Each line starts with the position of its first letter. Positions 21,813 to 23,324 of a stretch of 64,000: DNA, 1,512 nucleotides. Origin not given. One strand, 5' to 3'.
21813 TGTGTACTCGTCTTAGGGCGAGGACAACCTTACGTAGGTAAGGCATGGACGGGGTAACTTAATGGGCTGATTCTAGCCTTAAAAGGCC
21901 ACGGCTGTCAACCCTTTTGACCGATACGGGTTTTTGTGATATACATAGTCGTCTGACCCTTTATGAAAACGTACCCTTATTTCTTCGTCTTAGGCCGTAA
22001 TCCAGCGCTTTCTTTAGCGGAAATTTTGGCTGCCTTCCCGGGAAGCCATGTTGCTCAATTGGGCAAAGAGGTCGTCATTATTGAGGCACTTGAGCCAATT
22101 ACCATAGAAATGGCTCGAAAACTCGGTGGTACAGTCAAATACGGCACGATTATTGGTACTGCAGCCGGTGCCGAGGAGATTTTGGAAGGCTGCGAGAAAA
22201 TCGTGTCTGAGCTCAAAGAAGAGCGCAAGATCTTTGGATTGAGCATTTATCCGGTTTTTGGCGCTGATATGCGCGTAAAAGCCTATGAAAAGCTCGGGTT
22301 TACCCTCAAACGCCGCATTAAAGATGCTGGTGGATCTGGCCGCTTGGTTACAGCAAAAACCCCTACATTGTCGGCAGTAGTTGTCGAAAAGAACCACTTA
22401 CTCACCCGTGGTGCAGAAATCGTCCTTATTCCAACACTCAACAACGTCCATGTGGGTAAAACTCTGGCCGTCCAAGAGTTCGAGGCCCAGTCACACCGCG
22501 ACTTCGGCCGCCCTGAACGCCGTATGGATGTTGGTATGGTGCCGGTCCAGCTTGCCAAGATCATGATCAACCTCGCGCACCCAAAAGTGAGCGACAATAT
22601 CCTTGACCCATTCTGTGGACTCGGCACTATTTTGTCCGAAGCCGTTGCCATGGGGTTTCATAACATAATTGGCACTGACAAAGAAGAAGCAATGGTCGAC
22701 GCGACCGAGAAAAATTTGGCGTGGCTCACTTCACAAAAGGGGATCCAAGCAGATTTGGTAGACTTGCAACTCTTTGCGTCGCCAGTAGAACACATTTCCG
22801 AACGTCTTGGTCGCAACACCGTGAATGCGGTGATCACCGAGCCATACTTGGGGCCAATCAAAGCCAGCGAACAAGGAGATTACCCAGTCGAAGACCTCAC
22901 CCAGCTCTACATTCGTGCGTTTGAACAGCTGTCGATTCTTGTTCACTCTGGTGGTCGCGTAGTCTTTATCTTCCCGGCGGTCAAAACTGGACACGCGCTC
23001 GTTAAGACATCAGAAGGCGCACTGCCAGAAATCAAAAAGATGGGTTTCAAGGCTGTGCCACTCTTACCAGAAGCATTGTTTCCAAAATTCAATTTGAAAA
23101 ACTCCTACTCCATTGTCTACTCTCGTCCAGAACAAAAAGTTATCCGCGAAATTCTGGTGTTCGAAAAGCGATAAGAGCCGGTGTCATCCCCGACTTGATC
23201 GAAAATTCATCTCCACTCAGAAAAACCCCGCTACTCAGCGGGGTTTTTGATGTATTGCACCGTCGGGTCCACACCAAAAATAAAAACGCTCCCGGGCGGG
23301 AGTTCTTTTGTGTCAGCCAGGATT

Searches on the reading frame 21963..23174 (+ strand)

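Call 37: search_protein_families(library=pfam, proteins=[window:21963-23174:+], max_evalue=0.0001)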
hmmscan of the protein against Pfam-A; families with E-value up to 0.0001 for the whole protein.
window:21963-23174:+ (403 aa): 2 families
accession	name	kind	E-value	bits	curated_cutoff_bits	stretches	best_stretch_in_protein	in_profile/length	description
PF01170.24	UPF0020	-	1.1e-10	42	22.3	1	196-346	15-175/197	RMKL-like, methyltransferase domain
PF01555.25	N6_N4_Mtase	-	1.8e-07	31.8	26.7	1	193-249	166-220/221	DNA methylase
